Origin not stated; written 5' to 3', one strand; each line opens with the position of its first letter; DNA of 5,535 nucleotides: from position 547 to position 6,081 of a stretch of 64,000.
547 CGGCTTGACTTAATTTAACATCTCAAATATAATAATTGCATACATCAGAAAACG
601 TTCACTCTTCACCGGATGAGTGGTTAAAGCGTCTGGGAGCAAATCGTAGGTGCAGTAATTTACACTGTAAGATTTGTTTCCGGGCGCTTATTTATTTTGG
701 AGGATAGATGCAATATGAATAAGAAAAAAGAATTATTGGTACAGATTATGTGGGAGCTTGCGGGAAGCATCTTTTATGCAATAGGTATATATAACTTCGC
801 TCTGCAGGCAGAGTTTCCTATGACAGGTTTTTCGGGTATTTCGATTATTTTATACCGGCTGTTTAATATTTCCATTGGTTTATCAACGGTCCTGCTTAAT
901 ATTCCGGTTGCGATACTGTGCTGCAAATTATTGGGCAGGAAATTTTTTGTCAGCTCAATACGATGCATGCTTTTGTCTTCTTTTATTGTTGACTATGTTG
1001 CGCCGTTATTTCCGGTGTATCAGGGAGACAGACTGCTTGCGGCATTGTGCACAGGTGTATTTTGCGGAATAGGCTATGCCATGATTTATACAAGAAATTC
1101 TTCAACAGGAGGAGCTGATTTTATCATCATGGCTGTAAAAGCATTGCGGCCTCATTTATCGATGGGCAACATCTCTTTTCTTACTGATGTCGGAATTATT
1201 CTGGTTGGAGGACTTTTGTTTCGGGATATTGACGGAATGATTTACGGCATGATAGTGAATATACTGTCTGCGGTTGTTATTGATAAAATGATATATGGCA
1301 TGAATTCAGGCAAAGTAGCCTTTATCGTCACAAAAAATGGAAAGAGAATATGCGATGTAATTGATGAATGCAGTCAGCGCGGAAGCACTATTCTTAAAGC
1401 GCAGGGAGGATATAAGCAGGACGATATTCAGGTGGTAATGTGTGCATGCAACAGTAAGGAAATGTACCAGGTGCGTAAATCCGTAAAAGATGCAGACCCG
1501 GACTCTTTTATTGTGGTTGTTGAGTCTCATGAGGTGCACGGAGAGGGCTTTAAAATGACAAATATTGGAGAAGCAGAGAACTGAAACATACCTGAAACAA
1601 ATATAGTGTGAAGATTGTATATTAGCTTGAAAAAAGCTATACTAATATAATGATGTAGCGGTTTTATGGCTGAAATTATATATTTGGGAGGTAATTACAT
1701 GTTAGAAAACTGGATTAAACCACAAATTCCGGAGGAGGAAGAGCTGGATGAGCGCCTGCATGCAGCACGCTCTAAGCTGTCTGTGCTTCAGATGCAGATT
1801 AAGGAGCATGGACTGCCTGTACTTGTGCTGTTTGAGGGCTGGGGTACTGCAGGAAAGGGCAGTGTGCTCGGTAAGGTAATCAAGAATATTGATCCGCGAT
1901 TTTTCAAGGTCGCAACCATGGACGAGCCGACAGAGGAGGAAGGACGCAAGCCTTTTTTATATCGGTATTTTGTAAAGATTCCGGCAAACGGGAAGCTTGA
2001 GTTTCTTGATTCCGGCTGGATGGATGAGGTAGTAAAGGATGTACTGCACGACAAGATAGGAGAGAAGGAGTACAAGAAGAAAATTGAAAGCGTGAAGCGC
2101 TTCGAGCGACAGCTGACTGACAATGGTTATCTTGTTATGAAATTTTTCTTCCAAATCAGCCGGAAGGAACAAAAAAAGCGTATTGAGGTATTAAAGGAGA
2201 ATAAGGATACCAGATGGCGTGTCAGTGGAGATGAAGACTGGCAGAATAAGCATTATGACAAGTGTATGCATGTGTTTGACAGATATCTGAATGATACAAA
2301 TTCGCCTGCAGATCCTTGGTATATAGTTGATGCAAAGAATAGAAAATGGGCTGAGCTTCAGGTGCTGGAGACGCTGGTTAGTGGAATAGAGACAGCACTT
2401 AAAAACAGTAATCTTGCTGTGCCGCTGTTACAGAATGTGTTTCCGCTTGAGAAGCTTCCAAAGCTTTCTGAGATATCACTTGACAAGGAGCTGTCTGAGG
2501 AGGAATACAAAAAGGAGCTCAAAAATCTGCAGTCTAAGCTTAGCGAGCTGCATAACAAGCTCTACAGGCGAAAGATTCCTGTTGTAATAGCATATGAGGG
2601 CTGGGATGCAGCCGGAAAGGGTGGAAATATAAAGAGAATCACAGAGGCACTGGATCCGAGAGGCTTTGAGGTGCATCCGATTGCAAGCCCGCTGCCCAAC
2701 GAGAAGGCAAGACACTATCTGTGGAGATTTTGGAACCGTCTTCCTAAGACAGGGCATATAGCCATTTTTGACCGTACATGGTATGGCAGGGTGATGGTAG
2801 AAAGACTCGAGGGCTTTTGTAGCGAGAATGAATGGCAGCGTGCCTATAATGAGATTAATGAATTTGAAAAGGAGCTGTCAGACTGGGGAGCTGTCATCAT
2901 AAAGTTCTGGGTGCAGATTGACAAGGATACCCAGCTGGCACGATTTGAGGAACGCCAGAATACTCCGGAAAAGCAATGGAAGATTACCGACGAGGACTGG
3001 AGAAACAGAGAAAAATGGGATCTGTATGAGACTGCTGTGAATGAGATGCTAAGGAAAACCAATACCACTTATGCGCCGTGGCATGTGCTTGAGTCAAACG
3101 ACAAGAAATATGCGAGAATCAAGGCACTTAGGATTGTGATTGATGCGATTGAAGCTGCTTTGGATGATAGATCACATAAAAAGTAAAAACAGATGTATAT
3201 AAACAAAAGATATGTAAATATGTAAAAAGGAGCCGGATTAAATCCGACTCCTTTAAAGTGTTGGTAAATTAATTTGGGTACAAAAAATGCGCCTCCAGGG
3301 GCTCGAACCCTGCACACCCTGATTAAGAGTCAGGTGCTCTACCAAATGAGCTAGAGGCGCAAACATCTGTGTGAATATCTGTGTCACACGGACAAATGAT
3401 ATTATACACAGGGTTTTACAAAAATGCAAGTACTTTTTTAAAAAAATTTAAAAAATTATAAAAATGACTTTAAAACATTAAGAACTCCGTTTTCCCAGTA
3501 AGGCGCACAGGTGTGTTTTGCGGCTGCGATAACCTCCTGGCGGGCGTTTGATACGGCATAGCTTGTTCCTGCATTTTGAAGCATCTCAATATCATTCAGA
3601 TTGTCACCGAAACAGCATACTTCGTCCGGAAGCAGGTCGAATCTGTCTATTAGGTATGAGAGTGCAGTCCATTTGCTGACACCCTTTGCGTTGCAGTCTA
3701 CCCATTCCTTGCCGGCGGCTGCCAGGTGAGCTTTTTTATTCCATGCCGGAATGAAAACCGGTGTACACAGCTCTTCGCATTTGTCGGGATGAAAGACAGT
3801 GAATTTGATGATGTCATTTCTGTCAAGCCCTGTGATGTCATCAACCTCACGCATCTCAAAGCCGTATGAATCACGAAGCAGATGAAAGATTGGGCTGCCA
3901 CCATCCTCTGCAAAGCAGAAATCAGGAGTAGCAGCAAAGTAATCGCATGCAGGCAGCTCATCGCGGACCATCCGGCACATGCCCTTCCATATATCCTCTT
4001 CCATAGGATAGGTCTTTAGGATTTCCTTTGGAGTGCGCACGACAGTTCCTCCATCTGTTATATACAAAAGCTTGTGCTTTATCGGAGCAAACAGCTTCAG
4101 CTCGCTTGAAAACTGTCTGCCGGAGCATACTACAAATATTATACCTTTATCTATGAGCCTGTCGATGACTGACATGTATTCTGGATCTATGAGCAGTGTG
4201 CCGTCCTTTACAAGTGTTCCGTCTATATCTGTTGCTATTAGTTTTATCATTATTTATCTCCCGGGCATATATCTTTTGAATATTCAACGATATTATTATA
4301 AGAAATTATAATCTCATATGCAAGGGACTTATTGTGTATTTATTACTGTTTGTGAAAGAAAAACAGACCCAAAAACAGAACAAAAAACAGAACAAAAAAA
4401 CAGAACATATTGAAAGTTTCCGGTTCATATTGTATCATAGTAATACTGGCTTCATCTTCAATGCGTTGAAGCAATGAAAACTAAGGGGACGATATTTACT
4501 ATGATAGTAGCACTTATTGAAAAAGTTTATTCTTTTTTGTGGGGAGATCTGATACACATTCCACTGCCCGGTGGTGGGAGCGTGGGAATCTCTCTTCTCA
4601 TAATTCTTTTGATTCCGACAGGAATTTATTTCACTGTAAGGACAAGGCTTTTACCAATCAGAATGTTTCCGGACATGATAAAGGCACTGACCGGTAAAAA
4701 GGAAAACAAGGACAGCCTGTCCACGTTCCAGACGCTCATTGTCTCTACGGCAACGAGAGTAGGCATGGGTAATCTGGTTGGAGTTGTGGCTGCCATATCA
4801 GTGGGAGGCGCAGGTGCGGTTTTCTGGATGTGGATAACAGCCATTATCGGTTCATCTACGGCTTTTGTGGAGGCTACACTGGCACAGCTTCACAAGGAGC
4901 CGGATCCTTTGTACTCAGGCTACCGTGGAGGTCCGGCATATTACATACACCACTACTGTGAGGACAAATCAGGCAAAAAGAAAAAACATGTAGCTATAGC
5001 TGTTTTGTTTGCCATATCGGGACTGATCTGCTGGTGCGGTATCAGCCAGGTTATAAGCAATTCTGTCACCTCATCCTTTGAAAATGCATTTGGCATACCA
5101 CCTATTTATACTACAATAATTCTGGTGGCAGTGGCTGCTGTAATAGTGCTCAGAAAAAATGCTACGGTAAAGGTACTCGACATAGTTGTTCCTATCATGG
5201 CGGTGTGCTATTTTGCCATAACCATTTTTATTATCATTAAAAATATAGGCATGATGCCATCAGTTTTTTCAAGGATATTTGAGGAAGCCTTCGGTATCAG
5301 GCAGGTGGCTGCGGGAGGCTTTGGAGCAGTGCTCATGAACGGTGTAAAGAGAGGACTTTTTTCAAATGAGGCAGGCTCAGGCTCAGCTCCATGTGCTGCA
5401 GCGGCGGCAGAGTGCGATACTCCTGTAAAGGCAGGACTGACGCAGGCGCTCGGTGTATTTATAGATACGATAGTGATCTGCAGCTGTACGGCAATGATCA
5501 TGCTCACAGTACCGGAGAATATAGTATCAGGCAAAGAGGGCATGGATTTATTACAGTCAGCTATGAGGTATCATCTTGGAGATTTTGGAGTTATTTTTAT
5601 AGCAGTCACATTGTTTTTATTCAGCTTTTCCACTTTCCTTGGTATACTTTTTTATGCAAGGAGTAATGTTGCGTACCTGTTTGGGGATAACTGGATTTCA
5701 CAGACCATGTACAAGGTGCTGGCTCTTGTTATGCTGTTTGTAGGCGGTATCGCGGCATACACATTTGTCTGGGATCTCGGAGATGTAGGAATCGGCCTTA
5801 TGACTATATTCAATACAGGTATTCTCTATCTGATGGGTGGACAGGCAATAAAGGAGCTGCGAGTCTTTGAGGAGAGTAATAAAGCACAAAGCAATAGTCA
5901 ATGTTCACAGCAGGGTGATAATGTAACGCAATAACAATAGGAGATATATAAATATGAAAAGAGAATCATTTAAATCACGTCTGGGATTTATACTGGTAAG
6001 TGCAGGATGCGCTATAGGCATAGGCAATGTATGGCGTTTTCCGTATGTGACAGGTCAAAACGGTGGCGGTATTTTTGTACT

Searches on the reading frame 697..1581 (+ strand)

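Call 8: search_protein_families(library=pfam, proteins=[window:697-1581:+], max_evalue=0.001)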
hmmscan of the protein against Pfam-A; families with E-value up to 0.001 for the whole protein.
window:697-1581:+ (295 aa): 2 families
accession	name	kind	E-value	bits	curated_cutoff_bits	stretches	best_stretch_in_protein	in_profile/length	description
PF02588.21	YitT_membrane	-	1.5e-54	184.9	24.3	1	17-222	2-204/205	Uncharacterised 5xTM membrane BCR, YitT family COG1284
PF10035.14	DUF2179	-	1.2e-17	63.9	22.8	1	228-282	1-55/55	Uncharacterized protein conserved in bacteria (DUF2179)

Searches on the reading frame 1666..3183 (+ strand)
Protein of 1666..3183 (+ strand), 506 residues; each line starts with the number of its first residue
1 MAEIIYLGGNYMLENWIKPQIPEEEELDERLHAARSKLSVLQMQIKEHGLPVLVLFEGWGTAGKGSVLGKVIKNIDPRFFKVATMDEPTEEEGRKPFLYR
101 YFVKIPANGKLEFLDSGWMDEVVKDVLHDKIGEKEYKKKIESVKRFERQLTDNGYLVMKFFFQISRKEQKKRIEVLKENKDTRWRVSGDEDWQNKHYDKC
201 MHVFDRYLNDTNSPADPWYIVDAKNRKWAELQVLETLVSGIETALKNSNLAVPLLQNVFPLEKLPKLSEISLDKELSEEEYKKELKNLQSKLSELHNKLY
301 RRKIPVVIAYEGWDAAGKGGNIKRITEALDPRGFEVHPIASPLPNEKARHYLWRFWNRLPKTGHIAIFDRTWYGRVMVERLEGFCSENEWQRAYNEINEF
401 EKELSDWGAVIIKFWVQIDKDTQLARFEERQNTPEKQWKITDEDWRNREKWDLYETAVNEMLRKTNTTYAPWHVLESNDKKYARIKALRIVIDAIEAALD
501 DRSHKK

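Call 8: search_protein_families(library=pfam, proteins=[window:1666-3183:+], max_evalue=0.001)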
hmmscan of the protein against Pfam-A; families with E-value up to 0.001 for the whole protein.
window:1666-3183:+ (506 aa): 1 family
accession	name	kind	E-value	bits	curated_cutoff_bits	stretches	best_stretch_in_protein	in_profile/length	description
PF03976.20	PPK2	-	1.1e-139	464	22.3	2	276-499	2-225/229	Polyphosphate kinase 2 (PPK2)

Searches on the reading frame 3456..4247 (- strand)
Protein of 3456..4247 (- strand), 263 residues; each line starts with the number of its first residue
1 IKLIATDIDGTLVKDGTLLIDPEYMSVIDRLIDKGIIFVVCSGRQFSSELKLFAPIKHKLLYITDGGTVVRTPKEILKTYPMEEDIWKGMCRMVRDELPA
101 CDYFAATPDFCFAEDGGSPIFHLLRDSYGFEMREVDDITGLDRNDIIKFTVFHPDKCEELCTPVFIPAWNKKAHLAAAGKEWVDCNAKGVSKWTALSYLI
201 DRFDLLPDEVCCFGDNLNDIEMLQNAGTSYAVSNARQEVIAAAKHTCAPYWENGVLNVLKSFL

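Call 8: search_protein_families(library=pfam, proteins=[window:3456-4247:-], max_evalue=0.001)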
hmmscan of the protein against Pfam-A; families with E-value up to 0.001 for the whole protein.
window:3456-4247:- (263 aa): 3 families
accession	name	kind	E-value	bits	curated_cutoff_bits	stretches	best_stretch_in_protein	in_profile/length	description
PF08282.18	Hydrolase_3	-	2e-44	152.7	20.9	1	4-259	1-255/255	haloacid dehalogenase-like hydrolase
PF05116.19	S6PP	-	2.6e-11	44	20.3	1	181-244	155-218/247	Sucrose-6F-phosphate phosphohydrolase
PF00702.32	Hydrolase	-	2.2e-09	38.4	26.4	1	186-227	150-191/191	haloacid dehalogenase-like hydrolase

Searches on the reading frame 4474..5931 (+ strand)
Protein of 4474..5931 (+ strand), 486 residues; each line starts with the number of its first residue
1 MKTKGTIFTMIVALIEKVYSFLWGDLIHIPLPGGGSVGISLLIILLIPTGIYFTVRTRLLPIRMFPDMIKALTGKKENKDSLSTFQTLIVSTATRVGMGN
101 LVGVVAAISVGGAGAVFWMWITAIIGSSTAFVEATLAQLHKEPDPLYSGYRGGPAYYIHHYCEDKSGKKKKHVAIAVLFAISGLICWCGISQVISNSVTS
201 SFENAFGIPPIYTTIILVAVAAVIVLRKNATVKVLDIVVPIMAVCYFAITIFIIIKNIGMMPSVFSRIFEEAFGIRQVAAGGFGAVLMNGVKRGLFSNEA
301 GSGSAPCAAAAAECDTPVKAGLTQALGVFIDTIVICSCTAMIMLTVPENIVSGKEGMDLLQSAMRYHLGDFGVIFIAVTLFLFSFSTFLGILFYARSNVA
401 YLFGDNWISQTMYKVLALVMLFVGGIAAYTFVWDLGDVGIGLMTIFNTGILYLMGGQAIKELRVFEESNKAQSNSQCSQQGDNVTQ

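Call 8: search_protein_families(library=pfam, proteins=[window:4474-5931:+], max_evalue=0.001)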
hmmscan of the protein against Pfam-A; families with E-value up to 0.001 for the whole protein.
window:4474-5931:+ (486 aa): 1 family
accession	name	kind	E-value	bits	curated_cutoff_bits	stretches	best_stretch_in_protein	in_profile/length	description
PF01235.23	Na_Ala_symp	-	3.9e-128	428.5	24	1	73-473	4-387/392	Sodium:alanine symporter family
